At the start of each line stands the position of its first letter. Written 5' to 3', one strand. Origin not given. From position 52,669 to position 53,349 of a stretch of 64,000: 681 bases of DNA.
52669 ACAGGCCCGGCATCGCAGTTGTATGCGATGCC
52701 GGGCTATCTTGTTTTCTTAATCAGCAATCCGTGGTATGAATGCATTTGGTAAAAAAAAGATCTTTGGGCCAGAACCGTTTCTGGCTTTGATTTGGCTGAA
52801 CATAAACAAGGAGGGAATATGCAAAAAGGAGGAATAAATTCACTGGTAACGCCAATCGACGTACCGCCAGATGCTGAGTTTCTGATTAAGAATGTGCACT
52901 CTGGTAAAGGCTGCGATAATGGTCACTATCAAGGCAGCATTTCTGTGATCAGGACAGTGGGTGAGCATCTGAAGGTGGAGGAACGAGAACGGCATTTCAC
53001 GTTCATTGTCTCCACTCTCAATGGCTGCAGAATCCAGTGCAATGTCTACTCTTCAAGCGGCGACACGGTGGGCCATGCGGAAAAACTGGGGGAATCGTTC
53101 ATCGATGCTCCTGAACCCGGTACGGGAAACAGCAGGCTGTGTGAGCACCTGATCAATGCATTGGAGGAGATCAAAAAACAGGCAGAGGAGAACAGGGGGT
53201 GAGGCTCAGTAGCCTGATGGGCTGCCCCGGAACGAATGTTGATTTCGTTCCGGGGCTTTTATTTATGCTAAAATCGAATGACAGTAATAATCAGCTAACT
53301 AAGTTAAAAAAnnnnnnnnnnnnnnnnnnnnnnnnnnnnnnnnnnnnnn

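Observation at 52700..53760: Pair of small unknown genes with foreign-looking signals: TGA stops and a strong Shine-Dalgarno in a TAA/TAG, Shine-Dalgarno-poor genome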

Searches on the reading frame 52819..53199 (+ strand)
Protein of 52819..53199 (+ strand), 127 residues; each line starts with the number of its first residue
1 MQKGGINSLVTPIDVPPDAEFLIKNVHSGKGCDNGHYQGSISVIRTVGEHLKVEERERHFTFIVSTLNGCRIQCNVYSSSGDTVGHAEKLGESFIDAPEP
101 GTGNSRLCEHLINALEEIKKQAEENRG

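Call 8: search_protein_families(library=pfam, proteins=[window:52819-53199:+], max_evalue=1)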
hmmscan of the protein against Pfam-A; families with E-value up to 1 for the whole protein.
window:52819-53199:+ (127 aa): 0 families

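Call 9: search_protein_families(library=phrogs, proteins=[window:52819-53199:+], max_evalue=1)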
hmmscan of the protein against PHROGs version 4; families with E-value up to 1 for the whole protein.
window:52819-53199:+ (127 aa): 1 family
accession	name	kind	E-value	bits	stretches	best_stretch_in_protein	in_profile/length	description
phrog_38678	-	lysis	0.37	9.9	1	41-78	91-128/805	RIIA lysis inhibitor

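Call 11: find_homologous_proteins(query=window:52819-53199:+, max_evalue=0.01)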
Query window:52819-53199:+ (127 aa): 1 proteins with E <= 0.01 among 10 candidates.
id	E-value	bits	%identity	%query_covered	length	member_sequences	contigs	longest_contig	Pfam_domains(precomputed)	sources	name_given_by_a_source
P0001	3.5e-80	284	100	100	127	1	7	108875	-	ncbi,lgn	ncbi:MAG TPA: hypothetical protein VGE62_01490 [Candidatus Paceibacterota bacterium]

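Call 13: find_encoding_contigs(protein=P0001, flank=10000, max_places=10)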
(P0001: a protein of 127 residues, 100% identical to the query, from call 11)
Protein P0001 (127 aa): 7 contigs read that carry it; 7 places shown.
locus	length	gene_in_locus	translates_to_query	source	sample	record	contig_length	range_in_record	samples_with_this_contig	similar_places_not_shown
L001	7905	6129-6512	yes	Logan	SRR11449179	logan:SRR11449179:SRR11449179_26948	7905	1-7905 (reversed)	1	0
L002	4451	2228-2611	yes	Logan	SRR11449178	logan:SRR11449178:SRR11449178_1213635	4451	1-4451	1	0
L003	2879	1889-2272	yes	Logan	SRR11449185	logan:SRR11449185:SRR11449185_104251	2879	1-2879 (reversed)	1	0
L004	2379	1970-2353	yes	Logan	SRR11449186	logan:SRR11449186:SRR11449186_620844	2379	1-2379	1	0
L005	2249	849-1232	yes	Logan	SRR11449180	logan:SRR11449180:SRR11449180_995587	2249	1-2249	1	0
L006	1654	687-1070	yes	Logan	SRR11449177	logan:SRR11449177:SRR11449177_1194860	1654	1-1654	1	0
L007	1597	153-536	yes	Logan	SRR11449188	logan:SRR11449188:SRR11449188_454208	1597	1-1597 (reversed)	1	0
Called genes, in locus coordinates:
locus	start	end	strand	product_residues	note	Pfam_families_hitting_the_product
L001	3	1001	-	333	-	?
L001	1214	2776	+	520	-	PF25954:Beta-barrel_RND_2 (faint), PF00364:Biotin_lipoyl (faint), PF25973:BSH_CzcB (faint), PF25984:BSH_YknX (faint), PF25990:Beta-barrel_YknX (faint), PF26002:Beta-barrel_AprE (faint), PF25967:RND-MFP_C (weak)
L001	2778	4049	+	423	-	PF02687:FtsX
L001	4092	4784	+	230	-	PF00005:ABC_tran, PF02463:SMC_N (faint), PF13304:AAA_21 (faint)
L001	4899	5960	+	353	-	PF00144:Beta-lactamase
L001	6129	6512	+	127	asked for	-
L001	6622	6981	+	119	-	-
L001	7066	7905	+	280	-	?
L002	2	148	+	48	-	?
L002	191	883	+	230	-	PF00005:ABC_tran, PF02463:SMC_N (faint), PF13304:AAA_21 (faint)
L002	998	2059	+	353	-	PF00144:Beta-lactamase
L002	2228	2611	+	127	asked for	-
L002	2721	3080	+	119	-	-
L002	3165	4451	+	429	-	?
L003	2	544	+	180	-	?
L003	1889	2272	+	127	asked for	-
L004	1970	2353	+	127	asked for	-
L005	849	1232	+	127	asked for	-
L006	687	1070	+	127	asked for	-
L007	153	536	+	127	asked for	-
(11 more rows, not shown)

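Call 16: find_related_loci(query=window:52819-53199:+, collection=viral_contigs, flank=5000)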
Query window:52819-53199:+ (127 aa) in viral_contigs; peptide patterns used: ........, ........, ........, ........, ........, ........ (x = any residue, [..] = any of these).
29 stretches matched a pattern, but none encodes a relative of the query by tblastn (E <= 1e-3).

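Call 31: search_dna_similar(query=window:52819-53199:+, collection=phages, mode=protein, max_evalue=1, max_rows=8)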
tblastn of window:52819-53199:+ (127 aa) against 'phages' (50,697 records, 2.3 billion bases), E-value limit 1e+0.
Records with a match: 10; places in all: 10; records where one place covers at least 80% of the query: 0.
Best place of each record, by identity: <60% 10.
By first word of the organism name: Mycobacterium 10.
By host as written in the record: Mycobacterium smegmatis mc2 155 5; Mycobacterium smegmatis mc#155 3; - 1; Mycobacterium smegmatis mc^2 155 1.
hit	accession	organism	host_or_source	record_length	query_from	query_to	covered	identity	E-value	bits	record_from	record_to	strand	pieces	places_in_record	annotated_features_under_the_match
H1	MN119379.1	Mycobacterium phage Anglerfish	Mycobacterium smegmatis mc2 155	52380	81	120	31%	45.0%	5e-1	35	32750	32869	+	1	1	44: hypothetical protein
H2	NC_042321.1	Mycobacterium phage Lesedi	Mycobacterium smegmatis mc2 155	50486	81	120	31%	45.0%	5e-1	35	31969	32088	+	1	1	41: hypothetical protein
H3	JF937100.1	Mycobacterium phage Lesedi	Mycobacterium smegmatis mc2 155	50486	81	120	31%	45.0%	5e-1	35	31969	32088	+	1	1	41: hypothetical protein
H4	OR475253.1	Mycobacterium phage GrecoEtereo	soil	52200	81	120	31%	45.0%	5e-1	35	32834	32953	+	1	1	44: hypothetical protein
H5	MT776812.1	Mycobacterium phage HarryOW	Mycobacterium smegmatis mc#155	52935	81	120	31%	45.0%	5e-1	35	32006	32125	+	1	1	42: hypothetical protein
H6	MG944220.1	Mycobacterium phage Ruotula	Mycobacterium smegmatis mc2 155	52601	81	120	31%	45.0%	6e-1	35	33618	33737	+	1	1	45: hypothetical protein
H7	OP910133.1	Mycobacterium phage Licorice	Mycobacterium smegmatis mc#155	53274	81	120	31%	45.0%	8e-1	35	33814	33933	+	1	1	46: hypothetical protein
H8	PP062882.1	Mycobacterium phage DiMaria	Mycobacterium smegmatis mc^2 155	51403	81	120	31%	45.0%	9e-1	34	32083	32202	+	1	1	hypothetical protein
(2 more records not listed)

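Call 33: predict_structure(protein=window:52819-53199:+)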
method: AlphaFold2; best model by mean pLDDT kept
length: 127 residues; sequences in the alignment: 1
mean_pLDDT: 53.7   pTM: 0.43
mean pLDDT of the five models: 53.7, 44.6, 43.1, 41.4, 40.2
residues with pLDDT >= 90: 0; 70-90: 0; 50-70: 83; < 50: 44
segments of 3 or more residues with pLDDT < 50: 1-16, 18-20, 25-31, 81-85, 99-105, 125-127
pLDDT, mean of each block of 10 residues (from residue 1): 32 45 49 58 55 59 63 64 55 56 48 59 53
secondary structure, 60 per line:
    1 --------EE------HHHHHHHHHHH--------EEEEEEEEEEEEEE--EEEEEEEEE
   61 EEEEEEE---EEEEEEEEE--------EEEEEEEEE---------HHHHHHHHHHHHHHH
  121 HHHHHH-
elements in order: H17-27 E36-49 E52-67 E71-79 E88-96 H106-126

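Call 37: search_protein_representatives(protein=window:52819-53199:+)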
Query: 127 residues. Proteins with E-value up to 0.001 (for the whole library): 3; up to 1e-10: 2; up to 1e-30: 1. The best 3 are listed.
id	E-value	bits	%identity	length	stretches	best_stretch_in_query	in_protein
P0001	1.1e-80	283.9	100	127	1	1-127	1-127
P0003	3.4e-14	69.0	33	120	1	4-122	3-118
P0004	6.6e-04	35.8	40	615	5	71-105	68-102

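Call 40: find_encoding_contigs(protein=P0003, flank=10000, max_places=10)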
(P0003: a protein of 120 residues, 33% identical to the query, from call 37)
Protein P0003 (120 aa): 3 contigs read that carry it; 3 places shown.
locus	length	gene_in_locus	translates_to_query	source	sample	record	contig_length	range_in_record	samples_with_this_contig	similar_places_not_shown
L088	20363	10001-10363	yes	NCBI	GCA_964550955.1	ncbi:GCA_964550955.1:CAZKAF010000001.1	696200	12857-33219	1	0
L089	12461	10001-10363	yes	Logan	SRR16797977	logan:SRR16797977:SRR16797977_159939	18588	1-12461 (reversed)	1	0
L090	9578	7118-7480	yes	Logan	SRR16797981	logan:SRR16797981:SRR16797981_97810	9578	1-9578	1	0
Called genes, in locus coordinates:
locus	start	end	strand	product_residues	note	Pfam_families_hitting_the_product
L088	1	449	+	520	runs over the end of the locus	PF25954:Beta-barrel_RND_2 (faint), PF25917:BSH_RND (weak), PF25973:BSH_CzcB (faint), PF25919:BSH_CusB (faint), PF25990:Beta-barrel_YknX (weak), PF26002:Beta-barrel_AprE (weak)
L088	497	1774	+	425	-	PF02687:FtsX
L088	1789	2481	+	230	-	PF00005:ABC_tran, PF02463:SMC_N (faint), PF13304:AAA_21 (faint)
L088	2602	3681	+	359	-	PF00144:Beta-lactamase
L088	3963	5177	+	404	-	PF00202:Aminotran_3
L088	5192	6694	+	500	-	-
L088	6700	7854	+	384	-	PF00171:Aldedh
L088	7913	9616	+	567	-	PF03485:Arg_tRNA_synt_N, PF00750:tRNA-synt_1d, PF05746:DALR_1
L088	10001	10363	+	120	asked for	-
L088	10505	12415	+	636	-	PF00009:GTP_EFTU, PF03144:GTP_EFTU_D2 (weak), PF14492:EFG_III (weak), PF00679:EFG_C, PF06421:LepA_C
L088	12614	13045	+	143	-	PF04977:DivIC (weak)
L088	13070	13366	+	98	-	PF00462:Glutaredoxin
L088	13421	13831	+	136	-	PF00254:FKBP_C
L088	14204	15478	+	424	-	PF10092:DUF2330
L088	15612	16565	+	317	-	PF10672:Methyltrans_SAM, PF03602:Cons_hypoth95 (weak), PF09445:Methyltransf_15 (weak)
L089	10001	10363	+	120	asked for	-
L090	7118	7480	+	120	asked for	-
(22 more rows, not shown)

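Call 47: find_homologous_proteins(query=A2, max_evalue=0.01)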
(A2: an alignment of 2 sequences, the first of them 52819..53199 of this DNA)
Query A2 (2 sequences) (127 aa, profile of the alignment): 2 proteins with E <= 0.01 among 48 candidates.
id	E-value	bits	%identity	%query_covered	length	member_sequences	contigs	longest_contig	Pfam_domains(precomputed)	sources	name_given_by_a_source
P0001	1.5e-67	243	100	100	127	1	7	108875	-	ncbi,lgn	ncbi:MAG TPA: hypothetical protein VGE62_01490 [Candidatus Paceibacterota bacterium]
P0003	1.4e-60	221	34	94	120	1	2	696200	-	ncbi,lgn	-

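Call 51: search_protein_families(library=padloc, proteins=[window:52819-53199:+, P0003], max_evalue=1)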
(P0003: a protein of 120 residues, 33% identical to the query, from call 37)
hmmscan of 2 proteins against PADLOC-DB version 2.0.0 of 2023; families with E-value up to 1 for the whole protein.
window:52819-53199:+ (127 aa): 0 families

P0003 (120 aa): 1 family
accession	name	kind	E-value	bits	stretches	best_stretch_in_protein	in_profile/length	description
PDLC03180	Specificity_I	-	0.01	12.7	1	35-115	97-175/406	Type I specificity subunit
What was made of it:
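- On Type II toxin-antitoxin / toxin-immunity pair: The ORF1 homologue P0003 has one marginal PADLOC match (Type I specificity subunit, E 0.01, call 51), which I treat as chance.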

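Call 52: search_protein_families(library=ncbifam, proteins=[window:52819-53199:+, P0003], max_evalue=0.1)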
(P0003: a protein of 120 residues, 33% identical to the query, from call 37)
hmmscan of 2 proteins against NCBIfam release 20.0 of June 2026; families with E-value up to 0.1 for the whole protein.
window:52819-53199:+ (127 aa): 0 families

P0003 (120 aa): 0 families
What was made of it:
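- Tried and rejected: Family scans of ORF1, ORF2 and ORF3 against Pfam, PHROGs, NCBIfam and PADLOC found nothing significant (calls 8, 9, 51, 52).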

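Call 57: search_solved_structures(query=A2, max_evalue=10)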
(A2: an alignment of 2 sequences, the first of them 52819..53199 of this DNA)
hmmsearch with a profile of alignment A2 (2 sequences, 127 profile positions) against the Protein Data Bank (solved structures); distinct sequences matched with E-value up to 10: 17.
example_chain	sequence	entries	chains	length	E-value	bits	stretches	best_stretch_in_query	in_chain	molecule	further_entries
2mpo_A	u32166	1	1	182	1.2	12.2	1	48-82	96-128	MIC2-associated protein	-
1muf_A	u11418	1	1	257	1.2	12.2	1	63-110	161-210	SET9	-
3cbm_A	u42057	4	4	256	1.2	12.2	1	63-110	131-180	Histone-lysine N-methyltransferase SETD7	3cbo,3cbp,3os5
4j7i_A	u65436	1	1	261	1.2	12.2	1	63-110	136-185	Histone-lysine N-methyltransferase SETD7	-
1n6a_A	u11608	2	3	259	1.2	12.2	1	63-110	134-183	SET domain-containing protein 7 | HISTONE-LYSINE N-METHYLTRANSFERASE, H3 LYSINE-4 SPECIFIC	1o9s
2f69_A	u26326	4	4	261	1.2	12.2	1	63-110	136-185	Histone-lysine N-methyltransferase, H3 lysine-4 specific SET7 | Histone-lysine N-methyltransferase SETD7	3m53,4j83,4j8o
3m54_A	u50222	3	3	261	1.2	12.2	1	63-110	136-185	Histone-lysine N-methyltransferase SETD7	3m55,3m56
4j7f_A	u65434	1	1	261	1.3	12.2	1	63-110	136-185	Histone-lysine N-methyltransferase SETD7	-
3vuz_A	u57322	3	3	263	1.3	12.2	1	63-110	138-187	Histone-lysine N-methyltransferase SETD7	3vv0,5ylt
4e47_A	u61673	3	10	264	1.3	12.1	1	63-110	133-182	Histone-lysine N-methyltransferase SETD7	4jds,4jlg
1xqh_A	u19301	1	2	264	1.3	12.1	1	63-110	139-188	Histone-lysine N-methyltransferase, H3 lysine-4 specific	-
8j64_A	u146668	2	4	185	1.3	12.1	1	48-82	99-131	MIC2-associated protein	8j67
5ayf_A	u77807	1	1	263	1.3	12.1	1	63-110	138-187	Histone-lysine N-methyltransferase SETD7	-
1mt6_A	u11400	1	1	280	1.4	12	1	63-110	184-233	SET9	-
1h3i_A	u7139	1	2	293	1.5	11.9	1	63-110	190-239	HISTONE H3 LYSINE 4 SPECIFIC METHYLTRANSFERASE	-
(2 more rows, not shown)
